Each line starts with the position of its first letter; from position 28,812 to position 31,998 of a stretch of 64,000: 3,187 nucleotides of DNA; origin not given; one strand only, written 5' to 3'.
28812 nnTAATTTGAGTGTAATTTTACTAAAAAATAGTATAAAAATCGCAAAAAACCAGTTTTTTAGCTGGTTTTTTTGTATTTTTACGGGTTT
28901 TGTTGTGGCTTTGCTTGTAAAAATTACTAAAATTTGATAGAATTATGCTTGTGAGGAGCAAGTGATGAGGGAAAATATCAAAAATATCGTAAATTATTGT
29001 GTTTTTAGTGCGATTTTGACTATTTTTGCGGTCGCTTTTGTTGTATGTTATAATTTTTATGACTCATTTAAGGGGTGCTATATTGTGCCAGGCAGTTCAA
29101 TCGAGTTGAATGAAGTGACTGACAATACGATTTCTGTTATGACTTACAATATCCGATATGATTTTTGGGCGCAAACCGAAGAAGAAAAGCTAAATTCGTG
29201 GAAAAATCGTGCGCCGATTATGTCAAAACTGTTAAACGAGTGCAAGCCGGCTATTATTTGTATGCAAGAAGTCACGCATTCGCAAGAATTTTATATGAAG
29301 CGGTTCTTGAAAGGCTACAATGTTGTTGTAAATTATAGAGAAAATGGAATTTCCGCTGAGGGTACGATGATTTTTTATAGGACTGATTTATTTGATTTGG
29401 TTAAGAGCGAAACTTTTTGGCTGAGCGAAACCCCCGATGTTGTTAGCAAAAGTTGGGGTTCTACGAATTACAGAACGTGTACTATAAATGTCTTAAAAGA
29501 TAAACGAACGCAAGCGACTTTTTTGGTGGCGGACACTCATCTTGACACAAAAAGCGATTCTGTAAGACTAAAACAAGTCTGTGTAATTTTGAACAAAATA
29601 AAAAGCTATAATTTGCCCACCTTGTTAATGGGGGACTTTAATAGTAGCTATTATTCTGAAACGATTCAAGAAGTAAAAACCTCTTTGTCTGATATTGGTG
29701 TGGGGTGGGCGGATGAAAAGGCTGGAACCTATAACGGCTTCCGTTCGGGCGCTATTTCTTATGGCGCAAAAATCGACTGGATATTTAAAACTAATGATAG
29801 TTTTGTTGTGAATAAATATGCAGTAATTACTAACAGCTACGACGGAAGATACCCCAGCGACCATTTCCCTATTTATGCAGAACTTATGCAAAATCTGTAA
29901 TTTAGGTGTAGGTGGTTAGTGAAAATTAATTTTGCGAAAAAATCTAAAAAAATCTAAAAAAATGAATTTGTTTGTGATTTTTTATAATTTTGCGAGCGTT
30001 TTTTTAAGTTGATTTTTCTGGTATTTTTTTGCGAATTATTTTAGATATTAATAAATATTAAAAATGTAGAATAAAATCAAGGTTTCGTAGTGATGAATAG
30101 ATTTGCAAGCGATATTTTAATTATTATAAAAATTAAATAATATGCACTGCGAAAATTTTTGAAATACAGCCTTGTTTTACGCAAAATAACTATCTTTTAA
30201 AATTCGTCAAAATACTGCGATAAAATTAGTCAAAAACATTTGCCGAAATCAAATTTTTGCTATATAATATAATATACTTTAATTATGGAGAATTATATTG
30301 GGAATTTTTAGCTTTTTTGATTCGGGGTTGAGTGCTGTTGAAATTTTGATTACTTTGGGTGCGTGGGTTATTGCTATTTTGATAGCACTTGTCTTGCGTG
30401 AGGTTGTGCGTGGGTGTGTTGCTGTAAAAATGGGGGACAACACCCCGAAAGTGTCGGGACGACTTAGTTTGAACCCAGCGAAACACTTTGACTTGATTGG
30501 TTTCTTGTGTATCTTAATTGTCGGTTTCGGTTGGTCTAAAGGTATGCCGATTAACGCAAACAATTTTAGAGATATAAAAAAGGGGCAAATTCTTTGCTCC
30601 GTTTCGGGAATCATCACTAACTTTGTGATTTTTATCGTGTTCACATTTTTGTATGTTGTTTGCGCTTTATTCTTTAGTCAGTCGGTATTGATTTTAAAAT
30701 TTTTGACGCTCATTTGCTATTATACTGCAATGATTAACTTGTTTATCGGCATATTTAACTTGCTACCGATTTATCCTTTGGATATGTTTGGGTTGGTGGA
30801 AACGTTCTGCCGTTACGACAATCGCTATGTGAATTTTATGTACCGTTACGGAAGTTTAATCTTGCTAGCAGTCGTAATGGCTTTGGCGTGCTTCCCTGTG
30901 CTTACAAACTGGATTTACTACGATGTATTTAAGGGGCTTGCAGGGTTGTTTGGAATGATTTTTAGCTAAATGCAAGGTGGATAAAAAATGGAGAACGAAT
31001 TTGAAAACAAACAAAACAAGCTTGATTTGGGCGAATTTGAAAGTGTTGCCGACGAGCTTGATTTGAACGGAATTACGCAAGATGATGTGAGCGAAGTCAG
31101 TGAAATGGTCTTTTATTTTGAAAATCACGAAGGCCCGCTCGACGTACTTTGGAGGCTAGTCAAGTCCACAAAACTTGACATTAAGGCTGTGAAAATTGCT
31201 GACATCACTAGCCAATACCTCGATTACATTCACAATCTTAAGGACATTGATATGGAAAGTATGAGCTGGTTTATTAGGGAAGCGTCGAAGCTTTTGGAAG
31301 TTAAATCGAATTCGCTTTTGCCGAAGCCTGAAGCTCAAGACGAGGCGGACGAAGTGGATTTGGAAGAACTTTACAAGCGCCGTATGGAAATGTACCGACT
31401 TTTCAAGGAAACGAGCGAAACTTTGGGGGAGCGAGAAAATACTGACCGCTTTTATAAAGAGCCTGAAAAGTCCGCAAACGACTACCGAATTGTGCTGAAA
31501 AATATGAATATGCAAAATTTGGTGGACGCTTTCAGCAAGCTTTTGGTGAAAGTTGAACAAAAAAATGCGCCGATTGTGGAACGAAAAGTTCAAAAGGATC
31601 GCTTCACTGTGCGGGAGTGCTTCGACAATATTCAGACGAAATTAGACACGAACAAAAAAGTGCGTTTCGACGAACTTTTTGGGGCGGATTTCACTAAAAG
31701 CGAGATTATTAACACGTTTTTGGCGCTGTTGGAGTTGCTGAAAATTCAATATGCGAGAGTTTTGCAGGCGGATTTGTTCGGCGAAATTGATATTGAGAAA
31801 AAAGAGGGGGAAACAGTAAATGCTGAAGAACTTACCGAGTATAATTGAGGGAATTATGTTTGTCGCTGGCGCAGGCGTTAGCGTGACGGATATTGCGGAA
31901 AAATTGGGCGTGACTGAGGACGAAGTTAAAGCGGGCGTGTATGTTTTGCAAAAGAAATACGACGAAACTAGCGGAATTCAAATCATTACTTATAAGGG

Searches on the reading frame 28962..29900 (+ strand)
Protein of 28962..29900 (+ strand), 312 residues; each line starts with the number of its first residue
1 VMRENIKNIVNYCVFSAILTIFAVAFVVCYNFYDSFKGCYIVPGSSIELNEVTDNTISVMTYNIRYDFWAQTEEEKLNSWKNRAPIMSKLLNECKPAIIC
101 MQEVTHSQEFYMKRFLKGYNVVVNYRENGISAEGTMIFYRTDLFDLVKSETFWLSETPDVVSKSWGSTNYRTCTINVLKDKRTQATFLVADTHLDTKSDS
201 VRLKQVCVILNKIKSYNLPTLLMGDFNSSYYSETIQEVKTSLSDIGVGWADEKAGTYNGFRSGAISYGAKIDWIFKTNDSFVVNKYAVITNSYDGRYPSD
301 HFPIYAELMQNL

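Call 11: search_protein_families(library=pfam, proteins=[window:28962-29900:+])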
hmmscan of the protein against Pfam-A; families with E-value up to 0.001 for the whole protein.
window:28962-29900:+ (312 aa): 1 family
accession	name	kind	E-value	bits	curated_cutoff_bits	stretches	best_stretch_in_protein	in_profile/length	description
PF03372.29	Exo_endo_phos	-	4.6e-13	49.8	24.5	1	60-301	1-225/225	Endonuclease/Exonuclease/phosphatase family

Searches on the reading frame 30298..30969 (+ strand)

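Call 11: search_protein_families(library=pfam, proteins=[window:30298-30969:+])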
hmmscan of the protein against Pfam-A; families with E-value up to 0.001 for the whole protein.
window:30298-30969:+ (223 aa): 1 family
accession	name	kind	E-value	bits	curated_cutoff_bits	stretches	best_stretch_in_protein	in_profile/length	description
PF02163.28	Peptidase_M50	-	3.2e-06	27.1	27.2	1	138-191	161-220/221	Peptidase family M50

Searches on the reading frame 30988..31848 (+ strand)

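Call 11: search_protein_families(library=pfam, proteins=[window:30988-31848:+])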
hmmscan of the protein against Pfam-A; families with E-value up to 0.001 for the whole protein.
window:30988-31848:+ (286 aa): 1 family
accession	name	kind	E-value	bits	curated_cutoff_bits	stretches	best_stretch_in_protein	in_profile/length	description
PF02616.19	SMC_ScpA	-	1.1e-20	75.1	24.6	1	57-269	1-229/232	Segregation and condensation protein ScpA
